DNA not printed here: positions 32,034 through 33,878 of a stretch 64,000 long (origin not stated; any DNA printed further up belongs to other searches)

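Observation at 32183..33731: VSP pseudogene inactivated by a 1-nt insertion directly after its ATG and by loss of its membrane anchor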

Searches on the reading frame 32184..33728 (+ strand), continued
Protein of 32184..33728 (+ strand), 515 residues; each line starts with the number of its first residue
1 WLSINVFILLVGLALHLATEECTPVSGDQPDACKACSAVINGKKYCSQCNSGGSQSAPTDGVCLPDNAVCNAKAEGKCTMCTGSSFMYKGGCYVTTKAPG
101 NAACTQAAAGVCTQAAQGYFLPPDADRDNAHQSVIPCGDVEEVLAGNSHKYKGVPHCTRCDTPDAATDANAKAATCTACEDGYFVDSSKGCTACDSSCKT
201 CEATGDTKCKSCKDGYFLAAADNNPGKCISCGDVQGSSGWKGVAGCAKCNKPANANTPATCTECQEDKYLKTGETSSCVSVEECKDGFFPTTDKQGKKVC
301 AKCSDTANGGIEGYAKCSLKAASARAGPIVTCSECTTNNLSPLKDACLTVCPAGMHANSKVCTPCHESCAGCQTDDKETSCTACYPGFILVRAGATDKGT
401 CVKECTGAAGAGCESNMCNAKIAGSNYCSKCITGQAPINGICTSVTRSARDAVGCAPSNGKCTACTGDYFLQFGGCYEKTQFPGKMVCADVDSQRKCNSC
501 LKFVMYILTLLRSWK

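Call 46: search_protein_families(library=pfam, proteins=[window:32187-33728:+], max_evalue=1)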
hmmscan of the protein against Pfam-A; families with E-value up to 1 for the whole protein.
window:32187-33728:+ (514 aa): 1 family
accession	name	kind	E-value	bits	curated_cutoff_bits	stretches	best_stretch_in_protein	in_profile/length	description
PF03302.18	VSP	-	3.7e-51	174.7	31.4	3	260-498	1-244/397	Giardia variant-specific surface protein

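Call 61: find_encoding_contigs(protein=P0042, flank=3000, max_places=4)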
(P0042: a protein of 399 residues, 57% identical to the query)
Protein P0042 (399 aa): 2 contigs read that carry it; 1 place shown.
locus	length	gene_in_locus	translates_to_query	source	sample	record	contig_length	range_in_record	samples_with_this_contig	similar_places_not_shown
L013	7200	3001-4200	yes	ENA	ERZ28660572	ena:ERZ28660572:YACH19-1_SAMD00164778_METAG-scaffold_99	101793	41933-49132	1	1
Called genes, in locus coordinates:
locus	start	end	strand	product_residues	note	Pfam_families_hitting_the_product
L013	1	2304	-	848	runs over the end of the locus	PF12796:Ank_2, PF00023:Ank (faint), PF13606:Ank_3 (faint), PF12796:Ank_2, PF13857:Ank_5 (weak), PF12796:Ank_2, PF13637:Ank_4 (weak)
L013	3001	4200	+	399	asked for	PF03302:VSP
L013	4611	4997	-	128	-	-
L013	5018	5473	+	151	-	-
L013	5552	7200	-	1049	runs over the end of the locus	PF00069:Pkinase, PF07714:PK_Tyr_Ser-Thr, PF14531:Kinase-like (faint), PF12796:Ank_2, PF13637:Ank_4 (faint), PF00023:Ank (faint), PF13606:Ank_3 (faint), PF12796:Ank_2, +1 more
